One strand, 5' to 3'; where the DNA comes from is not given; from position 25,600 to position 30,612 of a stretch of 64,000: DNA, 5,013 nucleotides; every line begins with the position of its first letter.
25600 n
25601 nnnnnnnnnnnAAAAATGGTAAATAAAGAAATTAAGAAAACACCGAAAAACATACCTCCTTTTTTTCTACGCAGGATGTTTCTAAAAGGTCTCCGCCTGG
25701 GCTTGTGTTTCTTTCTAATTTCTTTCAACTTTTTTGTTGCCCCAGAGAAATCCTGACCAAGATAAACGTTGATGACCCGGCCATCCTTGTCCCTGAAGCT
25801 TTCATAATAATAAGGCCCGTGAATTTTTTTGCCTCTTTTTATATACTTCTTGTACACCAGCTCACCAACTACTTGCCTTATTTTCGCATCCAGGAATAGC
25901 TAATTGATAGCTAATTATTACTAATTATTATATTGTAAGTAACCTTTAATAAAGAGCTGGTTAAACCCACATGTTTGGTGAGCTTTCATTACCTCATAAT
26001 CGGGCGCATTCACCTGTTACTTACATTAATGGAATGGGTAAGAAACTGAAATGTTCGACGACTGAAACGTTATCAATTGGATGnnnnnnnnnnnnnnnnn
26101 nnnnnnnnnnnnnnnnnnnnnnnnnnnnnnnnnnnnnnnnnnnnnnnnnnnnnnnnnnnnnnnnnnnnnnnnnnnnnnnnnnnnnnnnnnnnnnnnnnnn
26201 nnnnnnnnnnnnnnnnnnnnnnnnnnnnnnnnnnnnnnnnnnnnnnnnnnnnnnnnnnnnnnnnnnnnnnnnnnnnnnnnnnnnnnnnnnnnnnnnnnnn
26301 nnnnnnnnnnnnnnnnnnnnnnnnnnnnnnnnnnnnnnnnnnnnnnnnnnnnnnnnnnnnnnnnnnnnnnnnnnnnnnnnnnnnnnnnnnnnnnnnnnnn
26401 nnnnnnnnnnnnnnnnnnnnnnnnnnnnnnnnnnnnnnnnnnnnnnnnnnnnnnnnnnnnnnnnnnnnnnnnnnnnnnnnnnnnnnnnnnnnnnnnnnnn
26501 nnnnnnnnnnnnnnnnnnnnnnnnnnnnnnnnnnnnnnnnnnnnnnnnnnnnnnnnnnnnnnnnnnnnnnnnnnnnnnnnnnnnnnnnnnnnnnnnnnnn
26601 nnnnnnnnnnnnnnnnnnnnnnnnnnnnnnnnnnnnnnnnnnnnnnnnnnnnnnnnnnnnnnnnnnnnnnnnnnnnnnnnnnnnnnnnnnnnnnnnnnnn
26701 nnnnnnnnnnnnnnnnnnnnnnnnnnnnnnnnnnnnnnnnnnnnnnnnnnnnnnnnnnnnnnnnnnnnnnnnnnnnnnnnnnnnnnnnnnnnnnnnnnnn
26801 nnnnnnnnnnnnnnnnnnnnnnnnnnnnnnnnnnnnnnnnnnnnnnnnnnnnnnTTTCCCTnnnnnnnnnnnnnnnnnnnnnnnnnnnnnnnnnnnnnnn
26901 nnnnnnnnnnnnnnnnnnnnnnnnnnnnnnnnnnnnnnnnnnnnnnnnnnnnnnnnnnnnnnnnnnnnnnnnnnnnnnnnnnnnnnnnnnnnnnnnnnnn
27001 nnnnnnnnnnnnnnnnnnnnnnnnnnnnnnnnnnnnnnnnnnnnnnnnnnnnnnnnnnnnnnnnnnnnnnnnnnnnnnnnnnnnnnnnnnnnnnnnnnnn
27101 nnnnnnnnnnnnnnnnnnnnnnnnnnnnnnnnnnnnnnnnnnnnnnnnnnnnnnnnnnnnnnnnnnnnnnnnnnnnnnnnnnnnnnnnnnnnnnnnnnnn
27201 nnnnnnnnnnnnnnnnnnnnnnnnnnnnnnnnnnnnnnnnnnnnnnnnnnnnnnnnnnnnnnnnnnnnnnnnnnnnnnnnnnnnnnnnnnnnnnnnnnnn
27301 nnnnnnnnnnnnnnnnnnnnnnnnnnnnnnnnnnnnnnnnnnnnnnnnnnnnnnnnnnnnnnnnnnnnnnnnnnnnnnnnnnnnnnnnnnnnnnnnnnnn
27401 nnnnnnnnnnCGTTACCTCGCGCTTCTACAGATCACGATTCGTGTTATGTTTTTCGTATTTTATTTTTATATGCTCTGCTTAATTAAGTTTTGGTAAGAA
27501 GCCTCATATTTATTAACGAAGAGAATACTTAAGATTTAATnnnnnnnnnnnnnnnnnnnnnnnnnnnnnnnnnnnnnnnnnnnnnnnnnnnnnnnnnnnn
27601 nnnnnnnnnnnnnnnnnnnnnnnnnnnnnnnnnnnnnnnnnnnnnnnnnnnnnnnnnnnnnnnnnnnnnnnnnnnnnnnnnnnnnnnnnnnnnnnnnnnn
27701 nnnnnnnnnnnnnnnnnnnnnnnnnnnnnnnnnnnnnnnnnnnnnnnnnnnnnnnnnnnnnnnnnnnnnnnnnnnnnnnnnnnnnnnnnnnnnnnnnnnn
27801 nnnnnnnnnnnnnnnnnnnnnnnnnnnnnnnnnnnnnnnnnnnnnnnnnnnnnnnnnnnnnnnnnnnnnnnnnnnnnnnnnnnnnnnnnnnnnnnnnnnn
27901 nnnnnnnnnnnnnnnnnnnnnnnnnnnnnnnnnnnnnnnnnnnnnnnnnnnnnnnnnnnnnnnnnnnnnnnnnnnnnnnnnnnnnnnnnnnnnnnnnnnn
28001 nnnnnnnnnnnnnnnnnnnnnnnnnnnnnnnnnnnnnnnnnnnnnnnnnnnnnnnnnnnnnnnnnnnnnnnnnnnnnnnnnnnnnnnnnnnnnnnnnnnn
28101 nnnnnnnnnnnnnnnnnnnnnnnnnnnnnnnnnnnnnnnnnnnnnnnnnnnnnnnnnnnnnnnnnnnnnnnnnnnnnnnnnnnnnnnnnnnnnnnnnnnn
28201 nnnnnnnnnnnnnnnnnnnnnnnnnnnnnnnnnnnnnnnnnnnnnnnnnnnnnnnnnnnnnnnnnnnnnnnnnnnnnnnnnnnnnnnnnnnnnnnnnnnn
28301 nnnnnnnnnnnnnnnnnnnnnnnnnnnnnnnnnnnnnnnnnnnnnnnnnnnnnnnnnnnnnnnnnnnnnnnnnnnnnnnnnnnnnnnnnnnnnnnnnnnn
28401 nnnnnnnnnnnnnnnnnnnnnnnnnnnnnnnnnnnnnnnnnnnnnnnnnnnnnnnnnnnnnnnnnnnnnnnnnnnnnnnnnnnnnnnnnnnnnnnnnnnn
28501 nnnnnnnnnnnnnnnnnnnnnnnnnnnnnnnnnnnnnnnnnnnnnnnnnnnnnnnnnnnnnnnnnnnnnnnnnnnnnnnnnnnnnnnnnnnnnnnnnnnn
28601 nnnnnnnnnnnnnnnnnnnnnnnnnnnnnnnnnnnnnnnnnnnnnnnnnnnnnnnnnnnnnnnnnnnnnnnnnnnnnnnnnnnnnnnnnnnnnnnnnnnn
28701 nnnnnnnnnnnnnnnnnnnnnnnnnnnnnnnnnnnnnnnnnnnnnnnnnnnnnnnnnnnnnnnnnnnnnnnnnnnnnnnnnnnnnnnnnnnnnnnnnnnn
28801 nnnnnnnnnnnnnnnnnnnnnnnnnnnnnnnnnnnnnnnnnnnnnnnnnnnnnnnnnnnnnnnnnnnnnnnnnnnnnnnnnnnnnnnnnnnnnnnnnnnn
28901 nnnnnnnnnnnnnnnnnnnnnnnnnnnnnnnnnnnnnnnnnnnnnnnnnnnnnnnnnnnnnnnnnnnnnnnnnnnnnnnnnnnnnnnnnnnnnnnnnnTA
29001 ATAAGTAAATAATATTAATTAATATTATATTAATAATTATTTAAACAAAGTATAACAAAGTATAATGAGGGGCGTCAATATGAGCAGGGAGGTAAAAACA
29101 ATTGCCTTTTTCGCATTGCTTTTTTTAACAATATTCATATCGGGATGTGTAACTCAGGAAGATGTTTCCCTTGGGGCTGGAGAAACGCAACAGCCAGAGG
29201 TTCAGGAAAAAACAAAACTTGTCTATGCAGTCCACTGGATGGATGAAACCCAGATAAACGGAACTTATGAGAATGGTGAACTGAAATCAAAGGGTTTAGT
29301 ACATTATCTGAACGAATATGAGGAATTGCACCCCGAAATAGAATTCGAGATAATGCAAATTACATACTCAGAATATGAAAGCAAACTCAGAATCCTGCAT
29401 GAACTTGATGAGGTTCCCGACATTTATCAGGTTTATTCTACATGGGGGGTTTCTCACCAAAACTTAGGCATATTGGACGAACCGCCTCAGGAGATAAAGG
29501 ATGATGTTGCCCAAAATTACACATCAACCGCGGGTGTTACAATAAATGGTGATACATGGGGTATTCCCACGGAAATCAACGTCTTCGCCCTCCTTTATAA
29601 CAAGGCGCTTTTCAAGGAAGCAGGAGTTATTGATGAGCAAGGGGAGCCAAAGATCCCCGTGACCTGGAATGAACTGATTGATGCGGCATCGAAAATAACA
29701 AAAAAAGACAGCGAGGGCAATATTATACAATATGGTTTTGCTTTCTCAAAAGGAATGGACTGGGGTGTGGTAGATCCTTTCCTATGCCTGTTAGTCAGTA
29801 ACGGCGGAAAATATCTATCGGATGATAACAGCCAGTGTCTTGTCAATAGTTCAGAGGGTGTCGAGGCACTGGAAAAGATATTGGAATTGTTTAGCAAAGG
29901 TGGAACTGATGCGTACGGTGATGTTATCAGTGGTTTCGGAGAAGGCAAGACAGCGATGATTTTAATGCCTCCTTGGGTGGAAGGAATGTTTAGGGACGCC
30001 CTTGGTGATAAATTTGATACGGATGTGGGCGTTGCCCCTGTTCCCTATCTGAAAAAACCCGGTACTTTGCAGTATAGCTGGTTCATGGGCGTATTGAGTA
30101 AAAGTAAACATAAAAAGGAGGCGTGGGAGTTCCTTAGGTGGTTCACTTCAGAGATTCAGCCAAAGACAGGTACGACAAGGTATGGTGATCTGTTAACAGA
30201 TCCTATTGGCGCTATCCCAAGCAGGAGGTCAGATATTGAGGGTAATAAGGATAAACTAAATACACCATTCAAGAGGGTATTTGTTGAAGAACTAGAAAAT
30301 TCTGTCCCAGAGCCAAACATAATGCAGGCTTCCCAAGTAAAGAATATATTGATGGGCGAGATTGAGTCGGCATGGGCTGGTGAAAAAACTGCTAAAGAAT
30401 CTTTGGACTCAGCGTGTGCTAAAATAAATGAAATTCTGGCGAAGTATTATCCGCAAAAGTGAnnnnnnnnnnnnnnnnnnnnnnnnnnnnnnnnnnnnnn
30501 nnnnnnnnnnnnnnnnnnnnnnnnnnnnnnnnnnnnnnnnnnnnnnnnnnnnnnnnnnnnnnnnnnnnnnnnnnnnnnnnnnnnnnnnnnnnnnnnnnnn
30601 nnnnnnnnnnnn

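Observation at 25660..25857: Conserved cytoplasmic N-terminal module (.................) preceding the signal-anchor in two giant surface proteins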

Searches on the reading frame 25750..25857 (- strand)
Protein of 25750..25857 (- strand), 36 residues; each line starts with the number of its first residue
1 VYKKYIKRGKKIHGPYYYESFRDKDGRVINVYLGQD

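Call 21: find_related_loci(query=A4, collection=genome_contigs, flank=10000)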
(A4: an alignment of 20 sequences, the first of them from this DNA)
Query A4 (36 aa) in genome_contigs; peptide patterns used: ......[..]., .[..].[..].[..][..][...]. (x = any residue, [..] = any of these).
598 stretches matched a pattern (row limit reached: there are more); 196 encode a relative of the query (tblastn E <= 1e-3); the best 80 are kept; 80 distinct loci.
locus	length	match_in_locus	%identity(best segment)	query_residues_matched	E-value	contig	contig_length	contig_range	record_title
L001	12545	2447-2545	64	1-33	6e-13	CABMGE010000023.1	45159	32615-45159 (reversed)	uncultured archaeon isolate LFW-165_1 genome assembly, contig: LFW1651_5, whole genome shotgun sequence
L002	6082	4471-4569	70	1-33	7e-13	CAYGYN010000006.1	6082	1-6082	MAG TPA_asm: Candidatus Woesearchaeota archaeon isolate ERP119294_co2_456 genome assembly, contig: k141_2509110, whole g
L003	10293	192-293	71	1-34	9e-13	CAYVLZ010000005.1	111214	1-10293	MAG TPA_asm: Candidatus Woesearchaeota archaeon isolate SRP141376_co1_71 genome assembly, contig: NODE_422_length_111214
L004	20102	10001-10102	62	1-34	3e-12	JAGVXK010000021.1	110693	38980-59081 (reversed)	Candidatus Pacearchaeota archaeon isolate RIFCSPHIGHO2_01_FULL_35_25 rifcsphigho2_01_scaffold_692, whole genome shotgun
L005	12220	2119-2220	71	1-34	3e-12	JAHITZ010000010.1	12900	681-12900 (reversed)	MAG: Nanoarchaeota archaeon isolate MM_PC_MetaG.mb.229 MM_PC_MetaG.mb.229_k141_137407, whole genome shotgun sequence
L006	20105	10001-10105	71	1-35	3e-12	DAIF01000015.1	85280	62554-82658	MAG TPA_asm: Candidatus Pacearchaeota archaeon UBA73 UBA73_contig_5727, whole genome shotgun sequence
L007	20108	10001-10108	61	1-36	3e-12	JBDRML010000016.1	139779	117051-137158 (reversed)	MAG: Candidatus Woesearchaeota archaeon isolate MEGAHIT-group-1.829 k141_1110860, whole genome shotgun sequence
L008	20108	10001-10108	58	1-36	7e-12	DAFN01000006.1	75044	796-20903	MAG TPA_asm: archaeon UBA55 isolate UBA55 UBA55_contig_58205, whole genome shotgun sequence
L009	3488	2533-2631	64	2-34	9e-12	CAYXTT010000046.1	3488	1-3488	MAG TPA_asm: Candidatus Woesearchaeota archaeon isolate SRP178699_co1_601 genome assembly, contig: NODE_42536_length_348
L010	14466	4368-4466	76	2-34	1e-11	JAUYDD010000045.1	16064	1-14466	MAG: Nanoarchaeota archaeon isolate C20_maxbin.123 C20_k141_47262, whole genome shotgun sequence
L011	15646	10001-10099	61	2-34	1e-11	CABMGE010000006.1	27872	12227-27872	uncultured archaeon isolate LFW-165_1 genome assembly, contig: LFW1651_14, whole genome shotgun sequence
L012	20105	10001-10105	69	1-35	2e-11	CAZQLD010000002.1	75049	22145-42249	MAG TPA_asm: Candidatus Woesearchaeota archaeon isolate binchicken_co89_543 genome assembly, contig: NODE_365_length_750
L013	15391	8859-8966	56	1-36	1e-11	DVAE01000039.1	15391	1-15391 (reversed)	MAG TPA_asm: Candidatus Undinarchaeales archaeon SRR5007147.bin71 isolate MAG_bin71 SRR5007147.bin71_genomic_k141_194535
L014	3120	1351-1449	70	1-33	2e-11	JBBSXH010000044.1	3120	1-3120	MAG: Nanoarchaeota archaeon isolate H32-bin021_1 H32_bin021_1_000000000044, whole genome shotgun sequence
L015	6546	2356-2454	58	1-33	2e-11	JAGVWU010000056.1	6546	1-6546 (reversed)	Candidatus Pacearchaeota archaeon isolate RIFOXYC1_FULL_30_12 rifoxyc1_full_scaffold_4663, whole genome shotgun sequence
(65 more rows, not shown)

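Call 26: search_protein_representatives(alignment_id=A4)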
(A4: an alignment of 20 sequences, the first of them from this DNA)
Query: 20 sequences, 36 profile positions. Proteins with E-value up to 0.001 (for the whole library): 1506; up to 1e-10: 398; up to 1e-30: 0. The best 150 are listed.
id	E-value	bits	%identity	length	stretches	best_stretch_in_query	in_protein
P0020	1.5e-16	76.1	-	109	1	1-35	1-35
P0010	3.3e-16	75.0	-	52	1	1-35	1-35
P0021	4.0e-16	74.7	-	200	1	1-35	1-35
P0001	7.8e-16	73.8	-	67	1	1-35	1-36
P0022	8.2e-16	73.7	-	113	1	1-35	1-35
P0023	8.3e-16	73.7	-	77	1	1-35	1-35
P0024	9.6e-16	73.5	-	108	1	1-35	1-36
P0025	1.2e-15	73.2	-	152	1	1-36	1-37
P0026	1.2e-15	73.2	-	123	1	1-34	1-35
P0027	1.4e-15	73.0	-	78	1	1-35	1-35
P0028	1.5e-15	72.9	-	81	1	1-36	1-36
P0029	1.7e-15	72.7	-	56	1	1-33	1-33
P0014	1.7e-15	72.7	-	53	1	1-35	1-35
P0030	1.9e-15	72.5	-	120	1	1-35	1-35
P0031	2.1e-15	72.4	-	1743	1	1-35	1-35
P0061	1.5e-14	69.6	-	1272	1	1-34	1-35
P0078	3.3e-14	68.5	-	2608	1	1-34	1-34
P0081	3.5e-14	68.5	-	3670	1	1-35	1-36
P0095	5.5e-14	67.9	-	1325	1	1-35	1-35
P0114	1.1e-13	66.9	-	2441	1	1-34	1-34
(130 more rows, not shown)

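Call 46: search_solved_structures(query=A4, max_evalue=10, show_alignments=3)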
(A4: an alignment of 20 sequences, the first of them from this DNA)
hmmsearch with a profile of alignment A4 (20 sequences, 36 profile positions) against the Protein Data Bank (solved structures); distinct sequences matched with E-value up to 10: 1.
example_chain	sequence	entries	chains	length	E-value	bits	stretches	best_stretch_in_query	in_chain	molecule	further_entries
3eu8_A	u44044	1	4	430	0.48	13.6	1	10-33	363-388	putative glucoamylase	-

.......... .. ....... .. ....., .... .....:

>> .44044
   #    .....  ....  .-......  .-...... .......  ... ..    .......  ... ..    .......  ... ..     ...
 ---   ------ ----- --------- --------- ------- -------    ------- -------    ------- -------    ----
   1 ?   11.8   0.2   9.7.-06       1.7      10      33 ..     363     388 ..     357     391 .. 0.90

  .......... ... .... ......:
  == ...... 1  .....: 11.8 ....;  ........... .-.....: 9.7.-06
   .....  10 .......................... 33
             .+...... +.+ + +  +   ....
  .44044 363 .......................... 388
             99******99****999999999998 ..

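Call 64: search_protein_families(library=pfam, proteins=[P0081], max_evalue=0.0001)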
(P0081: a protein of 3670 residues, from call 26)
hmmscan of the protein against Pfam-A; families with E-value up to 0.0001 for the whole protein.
P0081 (3670 aa): 2 families
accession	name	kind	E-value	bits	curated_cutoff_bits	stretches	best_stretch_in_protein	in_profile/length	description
PF24517.2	CBM96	-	1.9e-12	47.8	26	1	1774-1887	42-150/164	Carbohydrate-binding module family 96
PF01935.23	DUF87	-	1.8e-07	32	23.2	1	3219-3286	3-69/220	Helicase HerA, central domain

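Call 65: search_protein_families(library=pfam, proteins=[P0078, P0114, P0031, P0061, P0095], max_evalue=0.0001)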
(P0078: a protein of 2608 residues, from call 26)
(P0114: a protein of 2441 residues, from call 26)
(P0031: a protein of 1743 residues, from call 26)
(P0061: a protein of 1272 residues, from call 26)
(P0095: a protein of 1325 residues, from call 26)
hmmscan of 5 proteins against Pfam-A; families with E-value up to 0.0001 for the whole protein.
P0078 (2608 aa): 2 families
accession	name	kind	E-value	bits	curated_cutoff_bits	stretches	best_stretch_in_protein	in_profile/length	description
PF13229.12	Beta_helix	-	1.6e-66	223.3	25.9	7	1523-1677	2-147/158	Right handed beta helix region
PF05048.19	NosD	-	7.4e-64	215.5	23.6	9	2070-2231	25-184/212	Periplasmic copper-binding protein (NosD)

P0114 (2441 aa): 1 family
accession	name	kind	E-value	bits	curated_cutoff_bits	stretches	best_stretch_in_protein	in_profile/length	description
PF06739.17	SBBP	-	4.1e-24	84.7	20.5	1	790-811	11-32/38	Beta-propeller repeat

P0031 (1743 aa): 1 family
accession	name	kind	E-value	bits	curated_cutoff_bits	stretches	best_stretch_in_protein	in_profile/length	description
PF13385.13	Laminin_G_3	-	1.1e-19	71.5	27.6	1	649-806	4-150/151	Concanavalin A-like lectin/glucanases superfamily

P0061 (1272 aa): 3 families
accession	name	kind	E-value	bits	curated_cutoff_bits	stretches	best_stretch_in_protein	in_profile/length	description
PF13229.12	Beta_helix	-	5.4e-21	75.3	25.9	2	711-865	2-156/158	Right handed beta helix region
PF05048.19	NosD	-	4.5e-14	52.8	23.6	1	678-820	33-172/212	Periplasmic copper-binding protein (NosD)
PF00404.24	Dockerin_1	-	7.1e-07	29.8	22.9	1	1035-1081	3-49/57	Dockerin type I domain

P0095 (1325 aa): 2 families
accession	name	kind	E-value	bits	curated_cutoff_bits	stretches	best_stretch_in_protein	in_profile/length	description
PF13385.13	Laminin_G_3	-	1.8e-51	174.7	27.6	3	793-945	3-150/151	Concanavalin A-like lectin/glucanases superfamily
PF02210.31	Laminin_G_2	-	3.4e-07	31.2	22.9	0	536-625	36-123/126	Laminin G domain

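Call 82: find_related_loci(query=A4, collection=viral_contigs, flank=6000)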
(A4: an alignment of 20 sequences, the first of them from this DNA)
Query A4 (36 aa) in viral_contigs; peptide patterns used: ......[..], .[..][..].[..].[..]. (x = any residue, [..] = any of these).
20 stretches matched a pattern, but none encodes a relative of the query by tblastn (E <= 1e-3).

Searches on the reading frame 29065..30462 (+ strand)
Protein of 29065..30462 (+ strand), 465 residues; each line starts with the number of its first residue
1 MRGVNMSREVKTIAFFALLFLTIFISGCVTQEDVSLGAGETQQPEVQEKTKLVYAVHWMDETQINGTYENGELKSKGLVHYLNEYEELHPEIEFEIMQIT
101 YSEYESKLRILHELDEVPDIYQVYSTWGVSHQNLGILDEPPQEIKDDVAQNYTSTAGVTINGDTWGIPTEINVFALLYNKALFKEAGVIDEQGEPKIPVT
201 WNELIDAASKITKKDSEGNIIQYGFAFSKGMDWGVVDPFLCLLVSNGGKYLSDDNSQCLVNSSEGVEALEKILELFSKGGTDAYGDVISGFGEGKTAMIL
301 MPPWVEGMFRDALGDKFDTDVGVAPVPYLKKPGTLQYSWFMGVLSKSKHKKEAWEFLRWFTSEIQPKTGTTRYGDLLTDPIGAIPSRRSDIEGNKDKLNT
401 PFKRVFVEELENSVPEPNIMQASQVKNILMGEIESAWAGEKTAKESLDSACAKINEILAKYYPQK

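Call 28: search_protein_families(library=pfam, proteins=[window:29065-30462:+], max_evalue=0.001)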
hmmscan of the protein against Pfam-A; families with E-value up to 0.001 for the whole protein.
window:29065-30462:+ (465 aa): 2 families
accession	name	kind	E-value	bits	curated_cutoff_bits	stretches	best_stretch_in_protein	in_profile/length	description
PF01547.30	SBP_bac_1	-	3.7e-31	109.7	26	1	81-363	13-303/307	Bacterial extracellular solute-binding protein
PF13416.11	SBP_bac_8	-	3.1e-25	89.9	27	1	82-363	3-246/279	Bacterial extracellular solute-binding protein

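Call 29: find_encoding_contigs(protein=window:29065-30462:+, flank=2000, max_places=3)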
Protein window:29065-30462:+ (465 aa): no gene with exactly this product is on record in the collection.
